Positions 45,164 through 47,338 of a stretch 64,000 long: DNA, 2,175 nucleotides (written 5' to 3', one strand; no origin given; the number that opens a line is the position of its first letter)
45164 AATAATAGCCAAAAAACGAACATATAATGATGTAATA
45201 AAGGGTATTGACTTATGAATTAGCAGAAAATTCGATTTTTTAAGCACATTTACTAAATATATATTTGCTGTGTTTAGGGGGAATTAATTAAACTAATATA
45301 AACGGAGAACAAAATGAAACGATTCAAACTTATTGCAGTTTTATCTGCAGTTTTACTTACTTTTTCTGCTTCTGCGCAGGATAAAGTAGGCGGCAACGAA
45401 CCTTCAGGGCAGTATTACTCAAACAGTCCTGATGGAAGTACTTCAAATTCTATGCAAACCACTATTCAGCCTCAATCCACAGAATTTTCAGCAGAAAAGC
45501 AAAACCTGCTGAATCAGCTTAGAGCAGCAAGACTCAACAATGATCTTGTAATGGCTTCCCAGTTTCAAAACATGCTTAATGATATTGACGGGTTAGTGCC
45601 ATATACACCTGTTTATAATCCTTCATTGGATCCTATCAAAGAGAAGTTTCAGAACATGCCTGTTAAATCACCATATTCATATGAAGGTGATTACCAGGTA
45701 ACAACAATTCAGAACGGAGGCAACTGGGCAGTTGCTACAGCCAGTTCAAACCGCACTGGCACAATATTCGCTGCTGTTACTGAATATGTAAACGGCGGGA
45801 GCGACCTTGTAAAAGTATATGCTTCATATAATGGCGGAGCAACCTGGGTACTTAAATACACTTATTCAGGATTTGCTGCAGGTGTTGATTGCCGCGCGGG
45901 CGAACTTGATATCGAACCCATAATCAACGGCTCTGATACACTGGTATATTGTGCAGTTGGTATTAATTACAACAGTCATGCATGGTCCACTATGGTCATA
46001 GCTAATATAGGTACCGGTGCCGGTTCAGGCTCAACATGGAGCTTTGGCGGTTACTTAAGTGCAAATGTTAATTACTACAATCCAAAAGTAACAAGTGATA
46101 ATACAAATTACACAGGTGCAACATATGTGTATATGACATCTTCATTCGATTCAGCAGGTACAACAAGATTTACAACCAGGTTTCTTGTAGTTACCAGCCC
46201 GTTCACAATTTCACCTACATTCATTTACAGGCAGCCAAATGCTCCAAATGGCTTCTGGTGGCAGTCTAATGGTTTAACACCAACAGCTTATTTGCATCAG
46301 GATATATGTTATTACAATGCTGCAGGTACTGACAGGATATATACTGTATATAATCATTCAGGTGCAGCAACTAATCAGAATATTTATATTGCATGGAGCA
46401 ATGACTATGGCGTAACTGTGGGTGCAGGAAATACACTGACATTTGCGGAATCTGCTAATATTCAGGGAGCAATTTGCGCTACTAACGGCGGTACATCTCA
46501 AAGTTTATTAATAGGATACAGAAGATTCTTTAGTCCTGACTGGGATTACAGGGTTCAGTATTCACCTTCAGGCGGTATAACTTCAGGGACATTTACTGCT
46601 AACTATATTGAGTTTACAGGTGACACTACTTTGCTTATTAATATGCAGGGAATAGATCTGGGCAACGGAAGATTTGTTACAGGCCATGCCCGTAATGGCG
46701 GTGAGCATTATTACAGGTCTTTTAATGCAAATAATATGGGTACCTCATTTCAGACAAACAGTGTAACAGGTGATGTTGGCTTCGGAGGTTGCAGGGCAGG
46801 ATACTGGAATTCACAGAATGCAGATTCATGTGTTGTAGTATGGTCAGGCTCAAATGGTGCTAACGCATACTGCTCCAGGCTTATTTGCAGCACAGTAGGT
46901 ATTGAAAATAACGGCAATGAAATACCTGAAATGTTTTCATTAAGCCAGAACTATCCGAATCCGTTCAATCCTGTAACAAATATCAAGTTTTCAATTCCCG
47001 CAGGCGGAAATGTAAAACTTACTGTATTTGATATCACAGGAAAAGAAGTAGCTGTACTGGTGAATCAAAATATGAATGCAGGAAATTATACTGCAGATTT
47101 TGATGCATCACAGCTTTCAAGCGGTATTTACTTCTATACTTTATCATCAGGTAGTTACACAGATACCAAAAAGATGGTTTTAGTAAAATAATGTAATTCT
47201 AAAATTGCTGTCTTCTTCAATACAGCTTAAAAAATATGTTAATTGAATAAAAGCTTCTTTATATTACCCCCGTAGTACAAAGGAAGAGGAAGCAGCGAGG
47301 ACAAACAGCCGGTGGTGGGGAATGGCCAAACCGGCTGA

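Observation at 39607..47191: Tandem duplicated two-gene module: diverged helical protein plus divergently transcribed, highly conserved Cys-rich T9SS cargo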

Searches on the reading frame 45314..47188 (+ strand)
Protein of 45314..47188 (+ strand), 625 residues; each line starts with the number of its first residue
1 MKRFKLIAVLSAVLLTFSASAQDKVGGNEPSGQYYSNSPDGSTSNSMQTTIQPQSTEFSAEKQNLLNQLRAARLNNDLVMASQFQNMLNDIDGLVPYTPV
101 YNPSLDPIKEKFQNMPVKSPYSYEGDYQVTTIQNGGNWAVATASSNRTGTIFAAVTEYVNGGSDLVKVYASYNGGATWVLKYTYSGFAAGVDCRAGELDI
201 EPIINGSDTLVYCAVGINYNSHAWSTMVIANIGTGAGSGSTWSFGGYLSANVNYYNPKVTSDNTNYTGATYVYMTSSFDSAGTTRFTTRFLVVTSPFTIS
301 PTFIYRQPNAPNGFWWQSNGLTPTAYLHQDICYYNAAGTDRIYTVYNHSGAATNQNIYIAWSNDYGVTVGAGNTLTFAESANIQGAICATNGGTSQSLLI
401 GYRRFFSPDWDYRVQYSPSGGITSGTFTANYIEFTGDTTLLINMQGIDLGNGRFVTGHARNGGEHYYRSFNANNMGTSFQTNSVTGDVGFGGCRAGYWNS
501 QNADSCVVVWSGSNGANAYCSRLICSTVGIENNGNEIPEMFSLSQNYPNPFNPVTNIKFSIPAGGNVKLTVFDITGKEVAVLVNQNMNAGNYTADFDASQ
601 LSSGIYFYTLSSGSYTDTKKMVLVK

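Call 5: search_protein_families(library=pfam, proteins=[window:45314-47188:+], max_evalue=1)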
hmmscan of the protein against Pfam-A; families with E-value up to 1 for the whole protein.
window:45314-47188:+ (625 aa): 2 families
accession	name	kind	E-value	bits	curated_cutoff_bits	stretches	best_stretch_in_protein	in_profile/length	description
PF18962.6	Por_Secre_tail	-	3.8e-13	50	27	1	547-622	2-74/75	Secretion system C-terminal sorting domain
PF13585.12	CHU_C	-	0.0013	19.2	27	1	537-619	3-80/86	CHU_C Type IX secretion signal domain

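Call 6: search_protein_families(library=ncbifam, proteins=[window:45314-47188:+], max_evalue=1)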
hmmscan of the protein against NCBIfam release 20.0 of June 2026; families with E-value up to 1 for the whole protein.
window:45314-47188:+ (625 aa): 3 families
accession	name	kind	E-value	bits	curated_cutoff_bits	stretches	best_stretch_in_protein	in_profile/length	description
TIGR04183.1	Por_Secre_tail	domain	5.8e-13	48.6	23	1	547-622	2-70/72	T9SS type A sorting domain-containing protein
NF038113.1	T9SSA_dep_M36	equivalog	6.5e-11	41.1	885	1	544-623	793-868/869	T9SS-dependent M36 family metallopeptidase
NF052323.1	T9SSA_dep_M6i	equivalog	2.6e-08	32.3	600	1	526-625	938-1038/1043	T9SS-dependent M6-like inactivated metalloprotease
